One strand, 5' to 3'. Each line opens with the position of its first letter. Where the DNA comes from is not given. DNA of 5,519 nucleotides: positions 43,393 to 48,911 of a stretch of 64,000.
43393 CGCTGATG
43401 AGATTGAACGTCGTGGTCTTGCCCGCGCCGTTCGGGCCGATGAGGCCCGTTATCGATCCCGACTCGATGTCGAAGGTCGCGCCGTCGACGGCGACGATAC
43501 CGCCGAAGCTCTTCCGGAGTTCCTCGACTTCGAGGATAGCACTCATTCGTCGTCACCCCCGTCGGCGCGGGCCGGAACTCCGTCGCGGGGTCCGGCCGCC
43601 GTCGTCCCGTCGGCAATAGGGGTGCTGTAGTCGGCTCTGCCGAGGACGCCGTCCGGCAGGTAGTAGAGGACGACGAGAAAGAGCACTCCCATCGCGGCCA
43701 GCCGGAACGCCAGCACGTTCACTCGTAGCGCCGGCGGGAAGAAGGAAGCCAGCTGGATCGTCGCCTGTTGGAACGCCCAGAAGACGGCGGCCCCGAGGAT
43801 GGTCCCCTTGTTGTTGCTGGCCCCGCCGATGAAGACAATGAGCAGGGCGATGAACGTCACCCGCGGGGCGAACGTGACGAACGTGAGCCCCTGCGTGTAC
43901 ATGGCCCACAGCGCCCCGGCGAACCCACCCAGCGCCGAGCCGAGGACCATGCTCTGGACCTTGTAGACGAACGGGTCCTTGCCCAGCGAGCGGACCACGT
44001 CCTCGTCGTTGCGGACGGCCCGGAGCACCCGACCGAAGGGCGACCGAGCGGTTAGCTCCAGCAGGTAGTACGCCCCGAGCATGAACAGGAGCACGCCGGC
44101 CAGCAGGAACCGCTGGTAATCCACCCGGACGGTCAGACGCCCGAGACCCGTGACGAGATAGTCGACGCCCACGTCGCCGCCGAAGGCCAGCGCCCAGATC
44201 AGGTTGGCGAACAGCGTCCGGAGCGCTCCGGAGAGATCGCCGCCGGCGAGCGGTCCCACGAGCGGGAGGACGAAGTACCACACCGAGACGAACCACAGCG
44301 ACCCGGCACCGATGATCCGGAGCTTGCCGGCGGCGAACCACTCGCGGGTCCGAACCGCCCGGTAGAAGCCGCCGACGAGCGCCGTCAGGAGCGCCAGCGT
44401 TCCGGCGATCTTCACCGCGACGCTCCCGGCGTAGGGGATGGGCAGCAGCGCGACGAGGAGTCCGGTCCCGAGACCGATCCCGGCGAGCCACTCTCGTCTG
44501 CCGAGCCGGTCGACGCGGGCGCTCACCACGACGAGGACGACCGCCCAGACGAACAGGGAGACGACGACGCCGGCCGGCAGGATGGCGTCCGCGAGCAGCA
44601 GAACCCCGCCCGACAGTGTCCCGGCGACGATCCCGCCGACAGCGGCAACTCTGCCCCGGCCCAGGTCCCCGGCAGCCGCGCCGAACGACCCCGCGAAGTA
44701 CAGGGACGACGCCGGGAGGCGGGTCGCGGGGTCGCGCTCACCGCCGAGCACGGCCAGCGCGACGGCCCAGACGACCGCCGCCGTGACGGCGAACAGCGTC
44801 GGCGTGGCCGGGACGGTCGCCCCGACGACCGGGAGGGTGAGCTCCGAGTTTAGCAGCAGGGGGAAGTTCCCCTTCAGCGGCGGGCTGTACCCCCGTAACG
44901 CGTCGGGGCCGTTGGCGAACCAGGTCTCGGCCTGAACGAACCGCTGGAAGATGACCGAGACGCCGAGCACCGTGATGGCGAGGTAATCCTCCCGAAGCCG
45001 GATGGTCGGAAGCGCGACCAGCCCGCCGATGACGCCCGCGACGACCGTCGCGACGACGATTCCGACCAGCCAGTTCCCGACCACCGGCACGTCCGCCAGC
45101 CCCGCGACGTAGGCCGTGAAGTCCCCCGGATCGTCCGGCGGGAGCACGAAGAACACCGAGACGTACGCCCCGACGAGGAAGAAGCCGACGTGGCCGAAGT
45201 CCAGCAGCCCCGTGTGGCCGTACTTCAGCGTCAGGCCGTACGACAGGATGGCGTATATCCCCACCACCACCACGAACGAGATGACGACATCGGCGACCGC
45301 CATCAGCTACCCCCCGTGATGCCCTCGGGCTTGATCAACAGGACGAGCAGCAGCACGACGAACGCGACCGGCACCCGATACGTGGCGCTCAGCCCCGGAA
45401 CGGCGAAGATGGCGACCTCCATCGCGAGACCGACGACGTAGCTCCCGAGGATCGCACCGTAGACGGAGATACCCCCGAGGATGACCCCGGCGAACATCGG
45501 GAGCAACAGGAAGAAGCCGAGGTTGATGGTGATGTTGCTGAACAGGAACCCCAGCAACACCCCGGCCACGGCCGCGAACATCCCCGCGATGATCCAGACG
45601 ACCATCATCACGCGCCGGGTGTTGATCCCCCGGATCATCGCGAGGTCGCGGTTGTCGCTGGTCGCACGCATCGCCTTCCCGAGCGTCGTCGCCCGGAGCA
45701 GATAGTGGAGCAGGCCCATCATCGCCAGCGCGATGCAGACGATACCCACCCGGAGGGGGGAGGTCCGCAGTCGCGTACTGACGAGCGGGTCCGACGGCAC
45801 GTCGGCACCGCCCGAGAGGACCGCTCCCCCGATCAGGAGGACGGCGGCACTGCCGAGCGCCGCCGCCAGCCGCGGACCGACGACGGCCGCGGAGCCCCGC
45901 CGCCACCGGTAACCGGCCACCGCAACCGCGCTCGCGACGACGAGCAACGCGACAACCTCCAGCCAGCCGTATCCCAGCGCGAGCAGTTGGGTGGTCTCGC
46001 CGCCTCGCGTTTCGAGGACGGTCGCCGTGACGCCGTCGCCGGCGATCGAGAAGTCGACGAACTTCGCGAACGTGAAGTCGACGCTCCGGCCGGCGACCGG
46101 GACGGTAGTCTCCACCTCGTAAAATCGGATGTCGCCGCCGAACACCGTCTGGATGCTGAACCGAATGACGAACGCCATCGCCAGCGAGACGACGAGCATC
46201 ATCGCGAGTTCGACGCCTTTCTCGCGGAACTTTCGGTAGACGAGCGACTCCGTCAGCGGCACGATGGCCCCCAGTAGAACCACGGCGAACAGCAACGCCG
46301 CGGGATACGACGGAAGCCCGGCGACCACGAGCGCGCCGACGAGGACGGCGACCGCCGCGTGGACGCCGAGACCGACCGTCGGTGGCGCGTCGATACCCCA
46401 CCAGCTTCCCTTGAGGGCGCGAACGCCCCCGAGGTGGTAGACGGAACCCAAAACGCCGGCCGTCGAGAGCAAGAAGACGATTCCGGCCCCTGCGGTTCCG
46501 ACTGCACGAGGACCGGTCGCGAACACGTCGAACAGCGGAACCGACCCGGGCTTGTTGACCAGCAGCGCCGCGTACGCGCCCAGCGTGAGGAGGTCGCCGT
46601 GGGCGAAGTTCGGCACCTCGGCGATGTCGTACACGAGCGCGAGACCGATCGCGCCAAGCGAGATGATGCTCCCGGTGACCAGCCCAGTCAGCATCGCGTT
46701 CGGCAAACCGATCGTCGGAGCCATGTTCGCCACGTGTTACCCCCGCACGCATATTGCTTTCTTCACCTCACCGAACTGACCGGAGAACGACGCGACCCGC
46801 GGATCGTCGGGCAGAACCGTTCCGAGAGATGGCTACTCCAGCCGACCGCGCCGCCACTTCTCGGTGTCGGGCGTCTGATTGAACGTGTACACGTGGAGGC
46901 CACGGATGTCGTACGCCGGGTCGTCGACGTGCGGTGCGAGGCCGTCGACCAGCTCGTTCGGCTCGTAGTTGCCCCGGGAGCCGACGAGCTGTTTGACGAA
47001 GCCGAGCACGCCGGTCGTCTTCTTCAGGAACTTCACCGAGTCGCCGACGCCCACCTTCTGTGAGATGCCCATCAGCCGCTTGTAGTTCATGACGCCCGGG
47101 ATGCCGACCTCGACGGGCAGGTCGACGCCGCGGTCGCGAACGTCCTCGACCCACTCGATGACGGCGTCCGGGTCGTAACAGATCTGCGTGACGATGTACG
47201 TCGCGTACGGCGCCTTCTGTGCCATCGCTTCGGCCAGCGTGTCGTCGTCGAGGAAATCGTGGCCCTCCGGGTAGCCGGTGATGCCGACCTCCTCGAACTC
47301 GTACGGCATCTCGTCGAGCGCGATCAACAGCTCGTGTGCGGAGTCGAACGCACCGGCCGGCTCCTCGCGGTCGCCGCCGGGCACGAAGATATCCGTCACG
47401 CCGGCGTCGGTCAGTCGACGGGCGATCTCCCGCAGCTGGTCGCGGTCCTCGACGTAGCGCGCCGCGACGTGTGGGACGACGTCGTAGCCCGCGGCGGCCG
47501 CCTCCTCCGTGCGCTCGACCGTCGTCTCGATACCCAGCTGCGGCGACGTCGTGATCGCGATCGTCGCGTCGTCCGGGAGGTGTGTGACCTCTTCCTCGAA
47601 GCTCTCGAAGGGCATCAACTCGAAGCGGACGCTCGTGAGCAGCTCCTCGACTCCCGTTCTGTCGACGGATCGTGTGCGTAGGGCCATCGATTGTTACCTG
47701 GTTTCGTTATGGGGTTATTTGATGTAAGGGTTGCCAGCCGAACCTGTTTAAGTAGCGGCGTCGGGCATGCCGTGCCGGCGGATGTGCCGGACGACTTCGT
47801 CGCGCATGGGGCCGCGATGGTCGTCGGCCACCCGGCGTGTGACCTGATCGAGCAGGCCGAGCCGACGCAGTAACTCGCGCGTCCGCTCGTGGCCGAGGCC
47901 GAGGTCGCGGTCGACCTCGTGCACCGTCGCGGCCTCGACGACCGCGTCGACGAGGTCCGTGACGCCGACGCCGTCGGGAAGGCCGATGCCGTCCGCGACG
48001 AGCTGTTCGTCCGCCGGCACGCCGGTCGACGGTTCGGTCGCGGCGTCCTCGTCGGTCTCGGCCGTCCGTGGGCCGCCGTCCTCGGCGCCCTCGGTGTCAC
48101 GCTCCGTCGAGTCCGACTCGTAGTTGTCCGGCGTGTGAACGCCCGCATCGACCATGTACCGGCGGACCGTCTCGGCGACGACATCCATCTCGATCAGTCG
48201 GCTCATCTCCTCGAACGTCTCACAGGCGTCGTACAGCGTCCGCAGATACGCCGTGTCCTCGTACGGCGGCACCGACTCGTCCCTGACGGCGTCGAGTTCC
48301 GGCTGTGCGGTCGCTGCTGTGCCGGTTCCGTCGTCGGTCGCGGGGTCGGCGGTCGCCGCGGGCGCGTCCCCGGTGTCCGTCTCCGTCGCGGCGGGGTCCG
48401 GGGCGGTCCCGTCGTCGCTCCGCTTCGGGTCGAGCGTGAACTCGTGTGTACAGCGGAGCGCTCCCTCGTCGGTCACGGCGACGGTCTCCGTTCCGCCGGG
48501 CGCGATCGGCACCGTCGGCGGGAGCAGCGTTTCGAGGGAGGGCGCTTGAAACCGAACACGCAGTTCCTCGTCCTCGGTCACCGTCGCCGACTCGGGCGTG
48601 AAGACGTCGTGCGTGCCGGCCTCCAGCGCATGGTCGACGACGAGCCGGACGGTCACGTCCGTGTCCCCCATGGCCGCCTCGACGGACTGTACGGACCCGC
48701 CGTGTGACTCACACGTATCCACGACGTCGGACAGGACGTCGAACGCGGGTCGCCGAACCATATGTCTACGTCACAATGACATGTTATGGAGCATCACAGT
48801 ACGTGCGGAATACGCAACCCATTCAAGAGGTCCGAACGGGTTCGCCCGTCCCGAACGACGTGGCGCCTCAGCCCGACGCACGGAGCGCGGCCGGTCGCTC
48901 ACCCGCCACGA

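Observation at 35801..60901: Candidate folate-coupled pathway for complete catabolism of a methylated osmolyte (betaine/DMSP/proline betaine)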

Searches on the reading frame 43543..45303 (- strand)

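Call 3: search_protein_families(library=pfam, proteins=[window:43543-45303:-])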
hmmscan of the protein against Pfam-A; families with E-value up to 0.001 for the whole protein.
window:43543-45303:- (586 aa): 1 family
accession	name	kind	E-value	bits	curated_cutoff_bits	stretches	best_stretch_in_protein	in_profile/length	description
PF02653.21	BPD_transp_2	-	1.3e-35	123.3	26.8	2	213-545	30-268/269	Branched-chain amino acid transport system / permease component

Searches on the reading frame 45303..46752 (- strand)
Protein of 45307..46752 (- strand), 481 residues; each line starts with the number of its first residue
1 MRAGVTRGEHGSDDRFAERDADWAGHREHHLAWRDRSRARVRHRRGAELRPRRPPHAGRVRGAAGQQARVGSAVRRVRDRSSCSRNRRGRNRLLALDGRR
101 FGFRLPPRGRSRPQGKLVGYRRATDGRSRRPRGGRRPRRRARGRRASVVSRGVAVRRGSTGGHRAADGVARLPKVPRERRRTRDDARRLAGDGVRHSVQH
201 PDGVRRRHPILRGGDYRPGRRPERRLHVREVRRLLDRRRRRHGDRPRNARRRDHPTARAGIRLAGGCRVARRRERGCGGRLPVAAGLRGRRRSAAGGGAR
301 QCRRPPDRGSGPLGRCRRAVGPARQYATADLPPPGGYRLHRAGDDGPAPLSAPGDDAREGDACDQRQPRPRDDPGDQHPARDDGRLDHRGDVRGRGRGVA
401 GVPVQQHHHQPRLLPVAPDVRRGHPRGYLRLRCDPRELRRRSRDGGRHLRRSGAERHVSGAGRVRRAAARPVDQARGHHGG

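Call 3: search_protein_families(library=pfam, proteins=[window:45307-46752:-])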
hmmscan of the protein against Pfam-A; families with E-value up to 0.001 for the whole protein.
window:45307-46752:- (481 aa): 0 families

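Call 5: search_protein_families(library=pfam, proteins=[window:45303-46733:-], max_evalue=0.01)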
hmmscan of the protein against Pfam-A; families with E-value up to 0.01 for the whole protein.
window:45303-46733:- (476 aa): 1 family
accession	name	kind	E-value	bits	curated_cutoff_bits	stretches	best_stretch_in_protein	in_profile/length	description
PF02653.21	BPD_transp_2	-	7.6e-32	110.9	26.8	2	247-465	54-269/269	Branched-chain amino acid transport system / permease component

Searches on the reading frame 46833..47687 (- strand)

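Call 3: search_protein_families(library=pfam, proteins=[window:46833-47687:-])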
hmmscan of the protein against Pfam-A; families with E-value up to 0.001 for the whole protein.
window:46833-47687:- (284 aa): 1 family
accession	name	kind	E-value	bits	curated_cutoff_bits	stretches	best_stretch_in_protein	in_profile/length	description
PF02219.23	MTHFR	-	3.6e-12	46.7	24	1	67-219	70-230/287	Methylenetetrahydrofolate reductase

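Call 10: search_protein_families(library=ncbifam, proteins=[window:46833-47687:-], max_evalue=0.01)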
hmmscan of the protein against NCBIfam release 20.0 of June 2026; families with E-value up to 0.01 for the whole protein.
window:46833-47687:- (284 aa): 3 families
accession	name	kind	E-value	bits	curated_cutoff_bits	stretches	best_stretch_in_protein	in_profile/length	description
TIGR00676.1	fadh2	equivalog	1.7e-16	60.4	293.7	1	54-214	44-213/275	methylenetetrahydrofolate reductase [NAD(P)H]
TIGR00677.1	fadh2_euk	equivalog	9.6e-12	44.8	310.05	1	108-271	106-264/281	methylenetetrahydrofolate reductase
NF006950.0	PRK09432.1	equivalog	0.00021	20.6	382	1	66-210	81-225/296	methylenetetrahydrofolate reductase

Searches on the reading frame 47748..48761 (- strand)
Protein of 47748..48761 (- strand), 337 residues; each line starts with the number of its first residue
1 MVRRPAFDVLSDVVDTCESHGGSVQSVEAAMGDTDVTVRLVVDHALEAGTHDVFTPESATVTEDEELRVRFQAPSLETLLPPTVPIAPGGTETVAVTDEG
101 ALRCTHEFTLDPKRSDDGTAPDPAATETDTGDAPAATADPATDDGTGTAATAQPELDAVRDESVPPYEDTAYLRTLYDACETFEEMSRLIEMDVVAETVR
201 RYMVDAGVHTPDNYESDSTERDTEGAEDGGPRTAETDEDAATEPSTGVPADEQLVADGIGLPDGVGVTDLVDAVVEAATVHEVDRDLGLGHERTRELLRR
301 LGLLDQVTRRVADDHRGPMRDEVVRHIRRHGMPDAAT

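Call 3: search_protein_families(library=pfam, proteins=[window:47748-48761:-])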
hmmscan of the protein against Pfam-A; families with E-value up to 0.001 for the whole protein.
window:47748-48761:- (337 aa): 0 families

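Call 10: search_protein_families(library=ncbifam, proteins=[window:47748-48761:-], max_evalue=0.01)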
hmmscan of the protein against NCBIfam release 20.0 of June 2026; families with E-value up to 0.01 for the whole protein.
window:47748-48761:- (337 aa): 0 families

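Call 13: search_solved_structures(query=window:47748-48761:-, max_evalue=1)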
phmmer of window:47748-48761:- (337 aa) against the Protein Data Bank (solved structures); distinct sequences matched with E-value up to 1: 2.
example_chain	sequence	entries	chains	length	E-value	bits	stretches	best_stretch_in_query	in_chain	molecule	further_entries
2xcl_A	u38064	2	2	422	0.17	14.5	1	51-117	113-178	PHOSPHORIBOSYLAMINE--GLYCINE LIGASE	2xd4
6eri_BM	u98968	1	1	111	0.89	12.2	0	287-327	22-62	30S ribosomal protein S13, chloroplastic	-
